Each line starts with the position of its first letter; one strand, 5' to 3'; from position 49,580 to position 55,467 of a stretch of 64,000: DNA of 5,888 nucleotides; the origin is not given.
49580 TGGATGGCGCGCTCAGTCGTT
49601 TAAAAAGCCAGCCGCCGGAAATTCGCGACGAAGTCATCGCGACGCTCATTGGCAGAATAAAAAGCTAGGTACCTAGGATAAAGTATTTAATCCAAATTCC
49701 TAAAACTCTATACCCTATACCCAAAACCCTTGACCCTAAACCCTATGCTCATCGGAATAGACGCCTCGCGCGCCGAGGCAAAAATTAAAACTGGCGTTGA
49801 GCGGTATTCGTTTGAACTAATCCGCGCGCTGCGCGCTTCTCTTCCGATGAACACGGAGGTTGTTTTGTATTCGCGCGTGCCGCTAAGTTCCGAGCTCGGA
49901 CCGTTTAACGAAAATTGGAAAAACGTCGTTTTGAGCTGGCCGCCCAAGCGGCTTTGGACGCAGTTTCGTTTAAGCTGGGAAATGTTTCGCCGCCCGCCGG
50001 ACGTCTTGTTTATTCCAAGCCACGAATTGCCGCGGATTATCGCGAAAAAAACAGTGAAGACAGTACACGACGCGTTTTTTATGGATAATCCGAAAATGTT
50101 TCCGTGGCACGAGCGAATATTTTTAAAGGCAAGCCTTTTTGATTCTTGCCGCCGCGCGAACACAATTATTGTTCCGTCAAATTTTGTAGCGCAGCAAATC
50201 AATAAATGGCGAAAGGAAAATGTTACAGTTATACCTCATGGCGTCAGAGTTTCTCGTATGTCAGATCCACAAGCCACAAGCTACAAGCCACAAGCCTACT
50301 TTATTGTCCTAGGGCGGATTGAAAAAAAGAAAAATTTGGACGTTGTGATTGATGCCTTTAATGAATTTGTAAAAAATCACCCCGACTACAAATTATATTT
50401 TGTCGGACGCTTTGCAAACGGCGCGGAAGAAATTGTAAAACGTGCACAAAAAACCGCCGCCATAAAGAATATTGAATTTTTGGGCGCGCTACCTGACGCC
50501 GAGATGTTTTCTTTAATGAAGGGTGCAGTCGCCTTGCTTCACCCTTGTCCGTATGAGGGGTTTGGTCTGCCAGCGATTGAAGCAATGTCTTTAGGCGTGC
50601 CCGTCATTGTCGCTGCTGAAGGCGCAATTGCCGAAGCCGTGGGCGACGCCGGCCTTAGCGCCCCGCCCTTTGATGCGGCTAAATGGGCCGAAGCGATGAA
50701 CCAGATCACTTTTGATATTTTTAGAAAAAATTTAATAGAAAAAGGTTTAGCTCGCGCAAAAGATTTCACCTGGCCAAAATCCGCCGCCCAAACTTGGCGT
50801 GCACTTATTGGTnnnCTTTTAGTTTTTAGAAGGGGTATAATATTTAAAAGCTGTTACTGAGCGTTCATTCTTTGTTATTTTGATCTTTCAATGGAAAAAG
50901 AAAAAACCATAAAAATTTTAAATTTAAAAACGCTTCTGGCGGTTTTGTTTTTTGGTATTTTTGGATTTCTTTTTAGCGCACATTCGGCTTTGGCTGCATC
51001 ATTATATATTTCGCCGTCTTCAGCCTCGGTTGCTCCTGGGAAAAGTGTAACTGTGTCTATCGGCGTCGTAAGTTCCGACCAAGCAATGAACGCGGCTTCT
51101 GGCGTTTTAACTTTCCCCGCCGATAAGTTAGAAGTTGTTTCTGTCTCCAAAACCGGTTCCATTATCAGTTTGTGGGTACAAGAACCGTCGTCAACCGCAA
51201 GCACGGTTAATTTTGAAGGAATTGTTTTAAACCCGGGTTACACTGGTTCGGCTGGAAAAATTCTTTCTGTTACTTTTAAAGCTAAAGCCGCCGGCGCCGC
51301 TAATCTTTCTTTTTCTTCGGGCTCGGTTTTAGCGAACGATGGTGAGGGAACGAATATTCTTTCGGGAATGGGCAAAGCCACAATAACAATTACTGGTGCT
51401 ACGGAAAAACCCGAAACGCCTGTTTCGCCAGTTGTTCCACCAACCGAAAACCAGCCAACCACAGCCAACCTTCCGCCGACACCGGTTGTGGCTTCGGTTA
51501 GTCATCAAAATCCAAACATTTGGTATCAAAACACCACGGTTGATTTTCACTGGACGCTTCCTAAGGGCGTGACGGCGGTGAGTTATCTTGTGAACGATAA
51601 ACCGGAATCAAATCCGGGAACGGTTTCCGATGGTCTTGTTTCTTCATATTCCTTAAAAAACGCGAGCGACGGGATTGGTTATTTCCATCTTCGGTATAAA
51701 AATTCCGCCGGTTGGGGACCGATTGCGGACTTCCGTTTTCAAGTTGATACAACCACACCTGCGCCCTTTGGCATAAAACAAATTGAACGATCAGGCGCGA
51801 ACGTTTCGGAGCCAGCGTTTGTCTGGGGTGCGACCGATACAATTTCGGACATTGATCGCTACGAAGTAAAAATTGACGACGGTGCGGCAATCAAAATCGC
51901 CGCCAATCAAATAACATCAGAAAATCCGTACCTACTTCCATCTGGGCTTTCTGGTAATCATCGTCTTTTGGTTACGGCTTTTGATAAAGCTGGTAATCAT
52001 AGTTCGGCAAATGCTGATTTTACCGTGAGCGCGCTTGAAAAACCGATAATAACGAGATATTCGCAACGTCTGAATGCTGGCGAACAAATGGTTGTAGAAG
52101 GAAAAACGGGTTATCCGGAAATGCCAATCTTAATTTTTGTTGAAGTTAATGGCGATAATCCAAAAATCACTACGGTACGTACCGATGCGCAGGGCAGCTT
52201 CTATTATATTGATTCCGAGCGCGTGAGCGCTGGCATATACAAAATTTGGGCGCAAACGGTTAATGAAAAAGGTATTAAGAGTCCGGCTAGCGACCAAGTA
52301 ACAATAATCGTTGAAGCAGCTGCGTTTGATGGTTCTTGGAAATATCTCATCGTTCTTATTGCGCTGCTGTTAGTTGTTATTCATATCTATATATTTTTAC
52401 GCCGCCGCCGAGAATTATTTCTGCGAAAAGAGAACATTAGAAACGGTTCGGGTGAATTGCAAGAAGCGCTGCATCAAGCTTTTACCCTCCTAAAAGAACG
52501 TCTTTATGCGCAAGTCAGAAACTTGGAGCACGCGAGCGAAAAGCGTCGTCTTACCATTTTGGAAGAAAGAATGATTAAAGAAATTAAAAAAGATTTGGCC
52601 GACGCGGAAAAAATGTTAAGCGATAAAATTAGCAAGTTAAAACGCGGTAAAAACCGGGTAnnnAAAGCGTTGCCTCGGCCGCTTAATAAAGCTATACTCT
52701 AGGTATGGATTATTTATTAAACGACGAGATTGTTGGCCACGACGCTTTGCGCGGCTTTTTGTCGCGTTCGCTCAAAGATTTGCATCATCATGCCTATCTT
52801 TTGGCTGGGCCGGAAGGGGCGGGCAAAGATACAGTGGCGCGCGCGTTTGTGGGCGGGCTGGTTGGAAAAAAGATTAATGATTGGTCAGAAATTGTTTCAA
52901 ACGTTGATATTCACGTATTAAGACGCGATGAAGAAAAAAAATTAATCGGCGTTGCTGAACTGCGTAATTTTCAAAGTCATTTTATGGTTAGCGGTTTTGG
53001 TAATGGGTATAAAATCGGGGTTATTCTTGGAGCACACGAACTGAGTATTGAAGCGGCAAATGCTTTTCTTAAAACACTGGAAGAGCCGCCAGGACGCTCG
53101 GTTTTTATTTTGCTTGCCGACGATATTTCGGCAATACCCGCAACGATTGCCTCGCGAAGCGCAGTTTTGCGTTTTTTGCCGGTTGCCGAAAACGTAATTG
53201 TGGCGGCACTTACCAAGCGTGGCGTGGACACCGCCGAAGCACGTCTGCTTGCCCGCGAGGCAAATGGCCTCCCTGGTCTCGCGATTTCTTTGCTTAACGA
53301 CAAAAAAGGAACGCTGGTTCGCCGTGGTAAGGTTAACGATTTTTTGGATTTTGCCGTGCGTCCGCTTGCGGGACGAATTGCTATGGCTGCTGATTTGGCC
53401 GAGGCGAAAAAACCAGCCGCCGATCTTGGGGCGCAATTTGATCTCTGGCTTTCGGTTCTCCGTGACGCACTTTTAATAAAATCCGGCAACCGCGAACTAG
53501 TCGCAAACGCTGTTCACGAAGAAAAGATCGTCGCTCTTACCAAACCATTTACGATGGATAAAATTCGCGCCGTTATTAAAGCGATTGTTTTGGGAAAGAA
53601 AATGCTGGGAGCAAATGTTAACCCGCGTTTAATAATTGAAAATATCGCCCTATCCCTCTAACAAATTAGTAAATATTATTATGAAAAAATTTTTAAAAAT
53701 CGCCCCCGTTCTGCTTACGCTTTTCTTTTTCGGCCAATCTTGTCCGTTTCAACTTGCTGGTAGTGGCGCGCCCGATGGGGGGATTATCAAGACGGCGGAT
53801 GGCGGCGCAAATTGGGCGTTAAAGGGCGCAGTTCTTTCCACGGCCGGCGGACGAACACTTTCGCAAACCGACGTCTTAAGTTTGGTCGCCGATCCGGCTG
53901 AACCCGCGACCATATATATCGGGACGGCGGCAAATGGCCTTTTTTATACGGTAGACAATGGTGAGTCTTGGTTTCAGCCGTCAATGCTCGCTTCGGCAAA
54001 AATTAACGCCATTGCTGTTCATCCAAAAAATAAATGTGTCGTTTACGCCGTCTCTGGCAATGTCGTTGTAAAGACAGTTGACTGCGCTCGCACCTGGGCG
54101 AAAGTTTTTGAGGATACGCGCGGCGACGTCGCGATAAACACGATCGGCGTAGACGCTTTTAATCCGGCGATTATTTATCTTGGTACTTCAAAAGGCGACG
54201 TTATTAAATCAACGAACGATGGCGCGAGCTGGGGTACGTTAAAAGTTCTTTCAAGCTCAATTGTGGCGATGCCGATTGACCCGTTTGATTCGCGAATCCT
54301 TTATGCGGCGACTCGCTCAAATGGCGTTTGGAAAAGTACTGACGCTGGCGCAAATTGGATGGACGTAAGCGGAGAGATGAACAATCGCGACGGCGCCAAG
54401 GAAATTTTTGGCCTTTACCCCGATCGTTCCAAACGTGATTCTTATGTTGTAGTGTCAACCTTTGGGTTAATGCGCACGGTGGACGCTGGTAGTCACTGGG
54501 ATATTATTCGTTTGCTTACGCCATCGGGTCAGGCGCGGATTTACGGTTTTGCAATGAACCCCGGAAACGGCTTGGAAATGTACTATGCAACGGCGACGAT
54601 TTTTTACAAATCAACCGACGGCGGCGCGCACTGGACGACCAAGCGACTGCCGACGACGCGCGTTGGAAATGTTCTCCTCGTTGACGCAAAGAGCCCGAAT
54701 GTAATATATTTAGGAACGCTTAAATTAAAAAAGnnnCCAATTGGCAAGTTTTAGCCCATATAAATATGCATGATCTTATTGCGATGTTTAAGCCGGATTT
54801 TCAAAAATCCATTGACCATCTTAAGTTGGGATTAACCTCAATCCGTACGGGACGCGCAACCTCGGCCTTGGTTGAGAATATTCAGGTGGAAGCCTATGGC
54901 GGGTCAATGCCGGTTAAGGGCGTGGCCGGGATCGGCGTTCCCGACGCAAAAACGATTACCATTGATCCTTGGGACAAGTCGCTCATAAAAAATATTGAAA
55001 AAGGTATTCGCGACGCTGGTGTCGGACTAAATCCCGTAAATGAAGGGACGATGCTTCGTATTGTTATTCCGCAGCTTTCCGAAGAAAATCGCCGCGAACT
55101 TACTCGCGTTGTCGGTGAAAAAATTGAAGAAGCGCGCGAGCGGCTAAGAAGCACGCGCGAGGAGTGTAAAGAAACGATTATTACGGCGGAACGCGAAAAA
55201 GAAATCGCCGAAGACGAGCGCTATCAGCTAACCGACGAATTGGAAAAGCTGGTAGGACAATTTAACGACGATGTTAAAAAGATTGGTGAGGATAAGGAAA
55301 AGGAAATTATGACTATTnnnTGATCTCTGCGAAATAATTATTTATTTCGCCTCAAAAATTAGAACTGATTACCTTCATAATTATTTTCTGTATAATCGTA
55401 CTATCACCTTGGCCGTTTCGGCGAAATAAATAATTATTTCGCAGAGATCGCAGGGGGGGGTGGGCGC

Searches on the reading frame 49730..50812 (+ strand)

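Call 70: search_protein_families(library=pfam, proteins=[window:49730-50812:+], max_evalue=0.001)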
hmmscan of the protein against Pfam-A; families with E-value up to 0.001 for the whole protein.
window:49730-50812:+ (361 aa): 5 families
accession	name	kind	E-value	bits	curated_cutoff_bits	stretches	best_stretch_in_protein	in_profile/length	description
PF00534.26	Glycos_transf_1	-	3.8e-30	105.1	26.4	1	182-339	9-169/172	Glycosyl transferases group 1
PF13692.12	Glyco_trans_1_4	-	4.9e-24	85.6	27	1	190-326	3-139/142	Glycosyl transferases group 1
PF13439.12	Glyco_transf_4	-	1.2e-12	48.6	28.5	1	22-176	3-170/170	Glycosyltransferase Family 4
PF20706.3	GT4-conflict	-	1.2e-11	44.7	26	1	163-307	172-323/385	Family 4 Glycosyltransferase in conflict systems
PF13579.12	Glyco_trans_4_4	-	0.00013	22.8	29.7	0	21-171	1-158/158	Glycosyl transferase 4-like domain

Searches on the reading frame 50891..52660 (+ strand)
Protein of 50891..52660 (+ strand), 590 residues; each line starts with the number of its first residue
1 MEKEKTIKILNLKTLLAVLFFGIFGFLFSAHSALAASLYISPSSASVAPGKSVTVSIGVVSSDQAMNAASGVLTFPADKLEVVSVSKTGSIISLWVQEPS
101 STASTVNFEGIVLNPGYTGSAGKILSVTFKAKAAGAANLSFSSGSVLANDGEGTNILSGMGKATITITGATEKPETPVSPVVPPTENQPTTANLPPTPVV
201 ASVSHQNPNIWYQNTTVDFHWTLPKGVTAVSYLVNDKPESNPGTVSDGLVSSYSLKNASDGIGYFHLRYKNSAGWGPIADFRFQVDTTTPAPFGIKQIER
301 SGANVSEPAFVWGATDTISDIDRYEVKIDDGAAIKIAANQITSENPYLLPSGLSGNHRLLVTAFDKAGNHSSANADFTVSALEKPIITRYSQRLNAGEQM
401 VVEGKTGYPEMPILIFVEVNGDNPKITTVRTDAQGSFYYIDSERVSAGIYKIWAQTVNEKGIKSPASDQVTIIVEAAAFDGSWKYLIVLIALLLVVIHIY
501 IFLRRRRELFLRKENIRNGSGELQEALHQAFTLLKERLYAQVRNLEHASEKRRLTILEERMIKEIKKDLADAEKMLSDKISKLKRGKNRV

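Call 21: search_protein_families(library=ncbifam, proteins=[window:50891-52660:+], max_evalue=0.00001)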
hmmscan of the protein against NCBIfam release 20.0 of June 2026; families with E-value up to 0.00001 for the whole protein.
window:50891-52660:+ (590 aa): 0 families

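Call 71: search_protein_families(library=pfam, proteins=[window:50891-52660:+], max_evalue=0.001)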
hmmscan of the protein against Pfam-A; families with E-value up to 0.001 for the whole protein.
window:50891-52660:+ (590 aa): 2 families
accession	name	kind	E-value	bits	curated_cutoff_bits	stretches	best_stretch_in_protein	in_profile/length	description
PF19077.6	Big_13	-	5.9e-06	27.1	27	0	304-379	25-100/102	Bacterial Ig-like domain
PF00963.24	Cohesin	-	9.4e-06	26.3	24.1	1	43-156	6-128/139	Cohesin domain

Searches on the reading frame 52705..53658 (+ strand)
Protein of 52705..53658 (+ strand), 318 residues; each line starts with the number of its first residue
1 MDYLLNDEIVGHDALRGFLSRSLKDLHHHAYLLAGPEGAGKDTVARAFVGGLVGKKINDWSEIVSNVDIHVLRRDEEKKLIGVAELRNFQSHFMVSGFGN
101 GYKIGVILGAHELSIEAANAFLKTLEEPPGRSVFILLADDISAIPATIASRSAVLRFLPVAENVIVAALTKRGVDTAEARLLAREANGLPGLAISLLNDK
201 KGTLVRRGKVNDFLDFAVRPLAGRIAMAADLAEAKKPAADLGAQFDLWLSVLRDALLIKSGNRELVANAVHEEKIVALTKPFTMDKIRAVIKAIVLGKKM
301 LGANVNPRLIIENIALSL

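Call 21: search_protein_families(library=ncbifam, proteins=[window:52705-53658:+], max_evalue=0.00001)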
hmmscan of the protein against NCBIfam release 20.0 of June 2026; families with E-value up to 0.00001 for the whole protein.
window:52705-53658:+ (318 aa): 57 families (the best 25 are shown)
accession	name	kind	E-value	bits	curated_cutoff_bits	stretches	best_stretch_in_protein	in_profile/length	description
TIGR00678.1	holB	equivalog_domain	4e-33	114.6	180.6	1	25-191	11-186/188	DNA polymerase III subunit delta'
NF004047.0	PRK05564.1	equivalog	1.6e-32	112.8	282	1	7-316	4-308/313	DNA polymerase III subunit delta'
NF005972.1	PRK08058.1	equivalog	8.3e-31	107.4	340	1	28-318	27-326/328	DNA polymerase III subunit delta'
NF005677.0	PRK07471.1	equivalog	8e-29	100.9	252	1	77-257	117-297/366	DNA polymerase III subunit delta'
NF004310.0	PRK05707.1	equivalog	1.2e-28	100.5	280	1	25-316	19-319/328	DNA polymerase III subunit delta'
NF005926.0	PRK07940.1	equivalog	1.5e-28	100.2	300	1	28-236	37-249/394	DNA polymerase III subunit delta'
NF006586.0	PRK09112.1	equivalog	2.1e-26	92.9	308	2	77-256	117-293/351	DNA polymerase III subunit delta'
TIGR02397.1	dnaX_nterm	equivalog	2e-25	89.8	250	1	7-171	14-187/355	DNA polymerase III subunit gamma/tau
NF004046.1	PRK05563.1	equivalog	1.7e-21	76.8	400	1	82-197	99-220/567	DNA polymerase III subunit gamma/tau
NF011514.0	PRK14953.1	equivalog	1.7e-21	76.7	536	1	8-197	17-221/488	DNA polymerase III subunits gamma and tau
NF011523.0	PRK14962.1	equivalog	3.9e-21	75.4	576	1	7-171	14-187/474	DNA polymerase III subunits gamma and tau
NF005638.0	PRK07399.1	subfamily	1.2e-19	70.5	230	1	80-197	106-224/317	DNA polymerase III subunit delta'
NF005408.0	PRK06964.1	equivalog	4.2e-19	69.1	483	1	79-316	110-335/342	DNA polymerase III subunit delta'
NF006280.0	PRK08451.1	equivalog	7.2e-18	64.6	572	1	7-170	14-186/535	DNA polymerase III subunit gamma/tau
NF005941.0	PRK07993.1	equivalog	1.3e-17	64.4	477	1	66-313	73-314/334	DNA polymerase III subunit delta'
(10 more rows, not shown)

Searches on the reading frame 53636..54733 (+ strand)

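Call 21: search_protein_families(library=ncbifam, proteins=[window:53636-54733:+], max_evalue=0.00001)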
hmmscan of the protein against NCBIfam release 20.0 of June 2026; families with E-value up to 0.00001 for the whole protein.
window:53636-54733:+ (366 aa): 2 families
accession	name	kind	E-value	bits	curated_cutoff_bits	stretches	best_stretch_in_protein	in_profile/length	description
NF045728.1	glycosyl_F510_1955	equivalog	2.9e-25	89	175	2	47-159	71-175/246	F510_1955 family glycosylhydrolase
NF010237.0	PRK13684.1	equivalog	3.5e-10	39.4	326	0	48-204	152-297/334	photosynthesis system II assembly factor Ycf48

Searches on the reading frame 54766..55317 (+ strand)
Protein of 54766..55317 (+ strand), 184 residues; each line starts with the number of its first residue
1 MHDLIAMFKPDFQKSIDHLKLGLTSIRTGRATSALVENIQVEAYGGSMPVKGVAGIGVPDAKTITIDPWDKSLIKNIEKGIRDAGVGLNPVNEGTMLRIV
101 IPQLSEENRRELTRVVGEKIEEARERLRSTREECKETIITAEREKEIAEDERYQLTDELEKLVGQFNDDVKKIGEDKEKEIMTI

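Call 71: search_protein_families(library=pfam, proteins=[window:54766-55317:+], max_evalue=0.001)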
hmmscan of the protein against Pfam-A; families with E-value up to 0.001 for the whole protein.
window:54766-55317:+ (184 aa): 1 family
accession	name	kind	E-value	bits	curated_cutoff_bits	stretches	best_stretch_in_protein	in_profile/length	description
PF01765.24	RRF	-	7.4e-50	169.4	29.7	1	22-182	4-164/164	Ribosome recycling factor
